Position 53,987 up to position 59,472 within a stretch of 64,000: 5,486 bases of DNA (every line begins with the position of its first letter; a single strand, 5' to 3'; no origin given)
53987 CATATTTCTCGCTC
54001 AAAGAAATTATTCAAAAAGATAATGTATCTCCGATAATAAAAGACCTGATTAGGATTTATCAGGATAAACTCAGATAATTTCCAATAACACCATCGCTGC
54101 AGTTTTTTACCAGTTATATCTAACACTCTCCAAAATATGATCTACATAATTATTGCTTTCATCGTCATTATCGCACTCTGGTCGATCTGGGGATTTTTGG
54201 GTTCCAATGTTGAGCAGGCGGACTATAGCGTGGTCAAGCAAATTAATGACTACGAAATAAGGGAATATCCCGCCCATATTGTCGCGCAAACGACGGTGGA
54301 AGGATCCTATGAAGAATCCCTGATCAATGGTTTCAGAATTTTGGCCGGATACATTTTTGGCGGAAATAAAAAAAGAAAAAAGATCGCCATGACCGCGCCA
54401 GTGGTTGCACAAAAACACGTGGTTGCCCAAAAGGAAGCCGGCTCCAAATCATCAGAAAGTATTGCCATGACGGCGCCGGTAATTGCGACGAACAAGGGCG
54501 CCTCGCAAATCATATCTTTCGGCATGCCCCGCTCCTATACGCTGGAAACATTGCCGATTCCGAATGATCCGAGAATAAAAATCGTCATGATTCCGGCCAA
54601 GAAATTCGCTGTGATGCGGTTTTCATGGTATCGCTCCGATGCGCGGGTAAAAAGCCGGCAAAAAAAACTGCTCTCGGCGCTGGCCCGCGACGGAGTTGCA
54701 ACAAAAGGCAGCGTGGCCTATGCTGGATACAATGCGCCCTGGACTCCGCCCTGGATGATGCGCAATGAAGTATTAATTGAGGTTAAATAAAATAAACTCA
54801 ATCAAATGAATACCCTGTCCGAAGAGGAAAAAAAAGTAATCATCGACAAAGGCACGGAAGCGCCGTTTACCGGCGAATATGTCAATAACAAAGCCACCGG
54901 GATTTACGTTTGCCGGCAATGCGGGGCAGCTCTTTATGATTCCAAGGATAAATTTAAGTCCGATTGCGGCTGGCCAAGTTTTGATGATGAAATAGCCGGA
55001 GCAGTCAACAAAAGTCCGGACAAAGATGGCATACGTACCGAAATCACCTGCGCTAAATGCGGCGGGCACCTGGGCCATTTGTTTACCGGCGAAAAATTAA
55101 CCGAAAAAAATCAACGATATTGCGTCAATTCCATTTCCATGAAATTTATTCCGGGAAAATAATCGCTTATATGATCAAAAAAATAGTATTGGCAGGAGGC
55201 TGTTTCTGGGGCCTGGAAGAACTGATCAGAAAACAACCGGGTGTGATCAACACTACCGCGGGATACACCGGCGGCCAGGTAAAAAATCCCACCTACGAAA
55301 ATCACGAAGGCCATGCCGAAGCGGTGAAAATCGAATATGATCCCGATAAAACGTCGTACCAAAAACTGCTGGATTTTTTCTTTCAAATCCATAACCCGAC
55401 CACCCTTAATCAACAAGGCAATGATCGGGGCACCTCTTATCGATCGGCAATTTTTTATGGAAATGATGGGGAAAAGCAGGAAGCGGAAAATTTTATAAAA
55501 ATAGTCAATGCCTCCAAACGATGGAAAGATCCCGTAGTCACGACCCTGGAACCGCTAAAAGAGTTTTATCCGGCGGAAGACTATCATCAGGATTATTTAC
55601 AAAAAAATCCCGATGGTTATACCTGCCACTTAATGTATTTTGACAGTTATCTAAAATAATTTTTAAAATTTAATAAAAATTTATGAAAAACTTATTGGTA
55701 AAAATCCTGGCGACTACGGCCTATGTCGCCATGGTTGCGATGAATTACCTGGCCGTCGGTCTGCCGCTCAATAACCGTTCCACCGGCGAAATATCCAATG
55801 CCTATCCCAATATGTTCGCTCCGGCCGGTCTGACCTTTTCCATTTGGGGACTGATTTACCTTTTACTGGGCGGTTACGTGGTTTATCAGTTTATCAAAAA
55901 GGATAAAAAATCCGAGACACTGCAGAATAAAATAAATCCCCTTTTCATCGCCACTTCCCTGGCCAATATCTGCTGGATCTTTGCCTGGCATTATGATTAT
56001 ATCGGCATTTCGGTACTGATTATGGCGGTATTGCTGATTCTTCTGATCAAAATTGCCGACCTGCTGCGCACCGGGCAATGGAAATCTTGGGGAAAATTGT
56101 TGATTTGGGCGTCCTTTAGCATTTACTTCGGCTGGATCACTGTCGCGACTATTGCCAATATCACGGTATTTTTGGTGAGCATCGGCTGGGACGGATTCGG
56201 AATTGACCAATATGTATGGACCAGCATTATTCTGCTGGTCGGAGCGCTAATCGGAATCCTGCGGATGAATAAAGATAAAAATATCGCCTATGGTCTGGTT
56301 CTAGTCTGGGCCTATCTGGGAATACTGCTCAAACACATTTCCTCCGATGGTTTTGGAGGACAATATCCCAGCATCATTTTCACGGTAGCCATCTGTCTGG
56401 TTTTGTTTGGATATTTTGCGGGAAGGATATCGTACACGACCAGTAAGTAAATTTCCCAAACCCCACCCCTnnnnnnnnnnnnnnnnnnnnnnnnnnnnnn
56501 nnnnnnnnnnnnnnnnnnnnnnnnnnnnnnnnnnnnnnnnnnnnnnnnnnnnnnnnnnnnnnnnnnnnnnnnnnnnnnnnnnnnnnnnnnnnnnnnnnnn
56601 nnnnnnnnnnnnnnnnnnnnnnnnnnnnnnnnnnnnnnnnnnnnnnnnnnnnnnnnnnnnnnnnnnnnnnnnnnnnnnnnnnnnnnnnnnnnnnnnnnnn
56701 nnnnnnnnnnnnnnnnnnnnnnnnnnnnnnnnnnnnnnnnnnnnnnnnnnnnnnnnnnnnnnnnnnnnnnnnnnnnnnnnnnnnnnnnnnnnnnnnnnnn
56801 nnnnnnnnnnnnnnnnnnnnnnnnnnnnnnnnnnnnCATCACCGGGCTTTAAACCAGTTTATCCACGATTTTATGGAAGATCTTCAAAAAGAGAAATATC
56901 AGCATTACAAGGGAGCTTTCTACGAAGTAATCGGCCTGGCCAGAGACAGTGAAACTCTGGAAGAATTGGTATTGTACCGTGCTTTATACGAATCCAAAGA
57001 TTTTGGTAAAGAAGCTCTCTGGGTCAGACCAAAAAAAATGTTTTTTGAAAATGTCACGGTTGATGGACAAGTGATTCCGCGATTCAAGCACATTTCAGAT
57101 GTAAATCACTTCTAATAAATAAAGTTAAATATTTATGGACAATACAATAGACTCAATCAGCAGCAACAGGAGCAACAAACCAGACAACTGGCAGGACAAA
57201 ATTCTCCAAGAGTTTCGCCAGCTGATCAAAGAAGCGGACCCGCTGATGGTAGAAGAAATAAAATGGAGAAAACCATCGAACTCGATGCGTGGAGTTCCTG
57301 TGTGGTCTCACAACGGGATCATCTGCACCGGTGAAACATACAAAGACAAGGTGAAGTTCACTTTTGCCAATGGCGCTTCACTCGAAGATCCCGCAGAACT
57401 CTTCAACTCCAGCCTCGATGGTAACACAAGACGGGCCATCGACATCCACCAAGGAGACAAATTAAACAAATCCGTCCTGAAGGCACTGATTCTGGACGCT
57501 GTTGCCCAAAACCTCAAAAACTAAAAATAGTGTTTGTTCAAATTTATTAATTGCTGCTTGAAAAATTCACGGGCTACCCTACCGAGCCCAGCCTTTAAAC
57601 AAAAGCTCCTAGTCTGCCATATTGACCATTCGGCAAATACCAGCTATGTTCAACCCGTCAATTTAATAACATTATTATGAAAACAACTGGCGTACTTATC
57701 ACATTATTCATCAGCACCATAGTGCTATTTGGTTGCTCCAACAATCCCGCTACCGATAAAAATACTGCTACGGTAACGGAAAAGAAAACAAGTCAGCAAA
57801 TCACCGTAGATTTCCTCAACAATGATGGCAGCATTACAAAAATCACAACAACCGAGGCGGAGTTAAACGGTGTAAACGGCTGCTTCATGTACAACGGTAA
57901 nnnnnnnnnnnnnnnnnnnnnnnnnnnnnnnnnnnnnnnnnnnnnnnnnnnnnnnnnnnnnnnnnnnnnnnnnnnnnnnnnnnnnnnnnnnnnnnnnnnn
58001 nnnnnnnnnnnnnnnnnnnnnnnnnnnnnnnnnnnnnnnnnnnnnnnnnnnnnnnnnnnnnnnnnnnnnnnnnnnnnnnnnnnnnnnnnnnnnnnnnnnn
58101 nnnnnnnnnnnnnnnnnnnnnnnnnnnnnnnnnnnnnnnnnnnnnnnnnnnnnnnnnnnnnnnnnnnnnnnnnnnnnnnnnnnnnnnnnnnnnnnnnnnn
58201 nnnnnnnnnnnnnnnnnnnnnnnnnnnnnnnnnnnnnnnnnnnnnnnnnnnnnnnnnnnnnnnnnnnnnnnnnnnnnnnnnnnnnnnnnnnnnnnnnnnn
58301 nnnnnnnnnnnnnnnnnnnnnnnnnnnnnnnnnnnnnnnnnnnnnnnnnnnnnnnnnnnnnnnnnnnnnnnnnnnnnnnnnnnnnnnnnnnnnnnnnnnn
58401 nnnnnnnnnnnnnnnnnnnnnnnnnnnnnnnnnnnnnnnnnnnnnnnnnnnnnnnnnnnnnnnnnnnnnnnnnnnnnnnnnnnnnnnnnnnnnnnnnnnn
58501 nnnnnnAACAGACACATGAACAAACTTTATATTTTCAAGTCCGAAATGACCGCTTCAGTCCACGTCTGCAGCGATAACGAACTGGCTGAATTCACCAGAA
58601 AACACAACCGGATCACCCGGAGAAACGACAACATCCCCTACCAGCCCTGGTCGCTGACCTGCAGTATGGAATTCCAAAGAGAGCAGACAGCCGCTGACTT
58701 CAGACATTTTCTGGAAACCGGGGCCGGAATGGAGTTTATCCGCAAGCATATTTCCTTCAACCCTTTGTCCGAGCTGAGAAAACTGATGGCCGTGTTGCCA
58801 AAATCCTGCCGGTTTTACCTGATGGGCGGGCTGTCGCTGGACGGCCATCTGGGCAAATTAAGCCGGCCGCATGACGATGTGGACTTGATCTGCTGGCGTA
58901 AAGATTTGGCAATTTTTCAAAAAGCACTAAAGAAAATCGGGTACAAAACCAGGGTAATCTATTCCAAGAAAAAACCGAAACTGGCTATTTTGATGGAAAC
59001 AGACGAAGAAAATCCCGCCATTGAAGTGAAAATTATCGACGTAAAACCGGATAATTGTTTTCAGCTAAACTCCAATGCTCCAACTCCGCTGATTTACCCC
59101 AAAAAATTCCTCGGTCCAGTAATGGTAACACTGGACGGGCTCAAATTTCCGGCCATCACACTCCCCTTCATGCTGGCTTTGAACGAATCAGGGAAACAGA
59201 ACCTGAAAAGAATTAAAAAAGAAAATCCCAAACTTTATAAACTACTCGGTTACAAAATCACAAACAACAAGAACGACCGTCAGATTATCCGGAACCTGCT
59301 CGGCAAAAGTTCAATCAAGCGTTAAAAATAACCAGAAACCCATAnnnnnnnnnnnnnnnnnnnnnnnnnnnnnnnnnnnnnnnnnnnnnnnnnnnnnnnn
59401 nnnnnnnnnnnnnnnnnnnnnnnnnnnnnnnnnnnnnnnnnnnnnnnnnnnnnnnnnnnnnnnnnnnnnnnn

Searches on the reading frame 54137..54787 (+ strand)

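Call 96: search_protein_families(library=pfam, proteins=[window:54137-54787:+], max_evalue=0.001)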
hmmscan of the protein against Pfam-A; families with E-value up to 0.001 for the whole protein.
window:54137-54787:+ (217 aa): 1 family
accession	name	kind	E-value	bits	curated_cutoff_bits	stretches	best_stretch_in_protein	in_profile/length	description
PF04832.17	SOUL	-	2.8e-49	167.9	27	2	104-215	56-173/173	SOUL heme-binding protein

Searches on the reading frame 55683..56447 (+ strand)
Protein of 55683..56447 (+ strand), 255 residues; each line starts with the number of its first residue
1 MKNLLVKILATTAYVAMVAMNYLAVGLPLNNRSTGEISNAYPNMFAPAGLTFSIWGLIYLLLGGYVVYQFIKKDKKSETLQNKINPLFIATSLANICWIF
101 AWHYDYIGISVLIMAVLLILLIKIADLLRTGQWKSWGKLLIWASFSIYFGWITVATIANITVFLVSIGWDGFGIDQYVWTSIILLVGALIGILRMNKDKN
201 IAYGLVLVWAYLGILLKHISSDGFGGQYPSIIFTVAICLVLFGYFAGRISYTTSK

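Call 62: search_protein_families(library=pfam, proteins=[window:55683-56447:+], max_evalue=0.001)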
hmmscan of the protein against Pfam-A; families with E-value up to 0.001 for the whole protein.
window:55683-56447:+ (255 aa): 1 family
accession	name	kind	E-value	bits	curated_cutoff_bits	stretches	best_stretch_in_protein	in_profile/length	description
PF03073.20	TspO_MBR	-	0.00032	20.9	24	1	25-163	8-144/145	TspO/MBR family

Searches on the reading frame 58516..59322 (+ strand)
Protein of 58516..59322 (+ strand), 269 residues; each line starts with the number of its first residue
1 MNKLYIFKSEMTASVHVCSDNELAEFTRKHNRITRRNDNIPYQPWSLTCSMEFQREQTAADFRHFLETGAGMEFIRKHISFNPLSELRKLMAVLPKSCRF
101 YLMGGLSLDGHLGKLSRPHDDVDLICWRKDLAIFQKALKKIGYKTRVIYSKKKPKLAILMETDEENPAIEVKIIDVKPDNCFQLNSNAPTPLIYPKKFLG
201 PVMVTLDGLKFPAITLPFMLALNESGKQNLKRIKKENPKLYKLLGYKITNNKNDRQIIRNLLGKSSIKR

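Call 62: search_protein_families(library=pfam, proteins=[window:58516-59322:+], max_evalue=0.001)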
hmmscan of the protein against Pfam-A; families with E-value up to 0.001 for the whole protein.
window:58516-59322:+ (269 aa): 1 family
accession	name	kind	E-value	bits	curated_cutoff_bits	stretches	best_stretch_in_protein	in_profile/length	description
PF10706.15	Aminoglyc_resit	-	2.9e-05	24.7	21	1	90-147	5-63/149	Aminoglycoside-2''-adenylyltransferase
